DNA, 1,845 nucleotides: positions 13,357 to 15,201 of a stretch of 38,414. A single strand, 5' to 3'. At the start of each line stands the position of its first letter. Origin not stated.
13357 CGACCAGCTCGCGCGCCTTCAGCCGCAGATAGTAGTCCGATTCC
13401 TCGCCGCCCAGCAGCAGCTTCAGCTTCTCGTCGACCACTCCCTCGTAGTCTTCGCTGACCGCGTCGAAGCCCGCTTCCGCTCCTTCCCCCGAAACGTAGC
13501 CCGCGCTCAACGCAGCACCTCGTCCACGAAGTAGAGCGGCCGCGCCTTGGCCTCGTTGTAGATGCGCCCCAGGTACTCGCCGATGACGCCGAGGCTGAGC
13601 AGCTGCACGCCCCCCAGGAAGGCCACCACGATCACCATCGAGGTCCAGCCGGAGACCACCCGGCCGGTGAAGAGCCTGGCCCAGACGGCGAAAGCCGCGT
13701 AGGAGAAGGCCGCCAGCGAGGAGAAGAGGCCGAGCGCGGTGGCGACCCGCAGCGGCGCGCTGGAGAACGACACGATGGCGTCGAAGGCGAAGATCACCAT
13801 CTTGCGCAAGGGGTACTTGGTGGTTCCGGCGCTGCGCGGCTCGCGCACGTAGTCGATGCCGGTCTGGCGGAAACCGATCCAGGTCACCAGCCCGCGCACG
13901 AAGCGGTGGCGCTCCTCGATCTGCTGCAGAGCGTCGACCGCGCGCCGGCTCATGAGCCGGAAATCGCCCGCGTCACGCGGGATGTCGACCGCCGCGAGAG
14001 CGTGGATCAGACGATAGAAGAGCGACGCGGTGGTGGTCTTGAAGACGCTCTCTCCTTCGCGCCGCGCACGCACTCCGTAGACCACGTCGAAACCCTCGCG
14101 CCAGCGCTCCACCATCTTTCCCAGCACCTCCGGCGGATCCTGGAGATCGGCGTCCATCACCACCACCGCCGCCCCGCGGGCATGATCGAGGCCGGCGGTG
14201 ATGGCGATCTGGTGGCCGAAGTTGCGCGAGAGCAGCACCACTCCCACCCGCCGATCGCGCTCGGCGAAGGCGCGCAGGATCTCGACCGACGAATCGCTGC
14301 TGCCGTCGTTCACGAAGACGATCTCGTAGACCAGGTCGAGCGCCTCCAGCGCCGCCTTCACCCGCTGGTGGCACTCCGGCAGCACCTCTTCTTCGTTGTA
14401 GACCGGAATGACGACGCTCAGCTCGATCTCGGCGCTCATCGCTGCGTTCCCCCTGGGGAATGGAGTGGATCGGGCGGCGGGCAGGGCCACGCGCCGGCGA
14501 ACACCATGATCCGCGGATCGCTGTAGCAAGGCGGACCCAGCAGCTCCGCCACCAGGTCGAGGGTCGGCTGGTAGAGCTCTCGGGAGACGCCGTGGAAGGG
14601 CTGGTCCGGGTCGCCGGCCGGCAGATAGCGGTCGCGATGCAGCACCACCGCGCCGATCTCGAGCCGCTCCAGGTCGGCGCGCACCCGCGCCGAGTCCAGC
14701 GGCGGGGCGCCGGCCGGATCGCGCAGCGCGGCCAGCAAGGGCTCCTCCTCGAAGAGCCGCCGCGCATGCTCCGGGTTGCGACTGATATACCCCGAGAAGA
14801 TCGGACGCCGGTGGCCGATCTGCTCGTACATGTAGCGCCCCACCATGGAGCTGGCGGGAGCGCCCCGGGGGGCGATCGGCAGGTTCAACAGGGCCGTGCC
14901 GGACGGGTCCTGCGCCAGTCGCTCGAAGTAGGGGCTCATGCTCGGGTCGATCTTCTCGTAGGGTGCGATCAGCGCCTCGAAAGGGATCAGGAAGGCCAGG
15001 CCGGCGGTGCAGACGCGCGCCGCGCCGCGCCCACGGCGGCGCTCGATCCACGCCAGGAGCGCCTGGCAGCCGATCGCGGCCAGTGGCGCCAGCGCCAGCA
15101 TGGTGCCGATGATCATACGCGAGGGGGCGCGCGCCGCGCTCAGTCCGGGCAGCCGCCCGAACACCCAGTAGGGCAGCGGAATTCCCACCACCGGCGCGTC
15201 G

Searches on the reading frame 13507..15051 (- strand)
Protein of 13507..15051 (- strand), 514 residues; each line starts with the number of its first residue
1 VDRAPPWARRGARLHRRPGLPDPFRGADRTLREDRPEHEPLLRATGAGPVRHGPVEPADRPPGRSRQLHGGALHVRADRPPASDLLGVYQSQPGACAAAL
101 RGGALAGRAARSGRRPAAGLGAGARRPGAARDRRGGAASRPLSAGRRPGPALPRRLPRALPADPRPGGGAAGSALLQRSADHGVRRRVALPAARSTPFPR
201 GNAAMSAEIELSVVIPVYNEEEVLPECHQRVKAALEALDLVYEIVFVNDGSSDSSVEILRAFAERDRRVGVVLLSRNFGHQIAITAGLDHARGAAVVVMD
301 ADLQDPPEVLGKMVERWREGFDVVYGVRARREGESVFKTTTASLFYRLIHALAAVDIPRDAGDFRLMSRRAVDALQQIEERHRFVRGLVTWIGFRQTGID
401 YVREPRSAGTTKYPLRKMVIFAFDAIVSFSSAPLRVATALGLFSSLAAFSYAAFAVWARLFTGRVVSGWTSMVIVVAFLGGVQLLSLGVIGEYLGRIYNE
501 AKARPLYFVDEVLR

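Call 31: search_protein_families(library=pfam, proteins=[window:13507-15051:-], max_evalue=0.001)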
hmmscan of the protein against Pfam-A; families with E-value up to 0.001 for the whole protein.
window:13507-15051:- (514 aa): 4 families
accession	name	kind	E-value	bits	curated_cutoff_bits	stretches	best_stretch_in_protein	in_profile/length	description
PF00535.33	Glycos_transf_2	-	1.1e-37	130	23.3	1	212-374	1-166/168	Glycosyl transferase family 2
PF13641.12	Glyco_tranf_2_3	-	4e-06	27.5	27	1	211-350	3-150/230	Glycosyltransferase like family 2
PF10111.15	Glyco_tranf_2_2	-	1e-05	25.6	27.3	1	212-314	1-103/276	Glycosyltransferase like family 2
PF13506.12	Glyco_transf_21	-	0.00092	19.2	21.7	0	283-375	21-117/174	Glycosyl transferase family 21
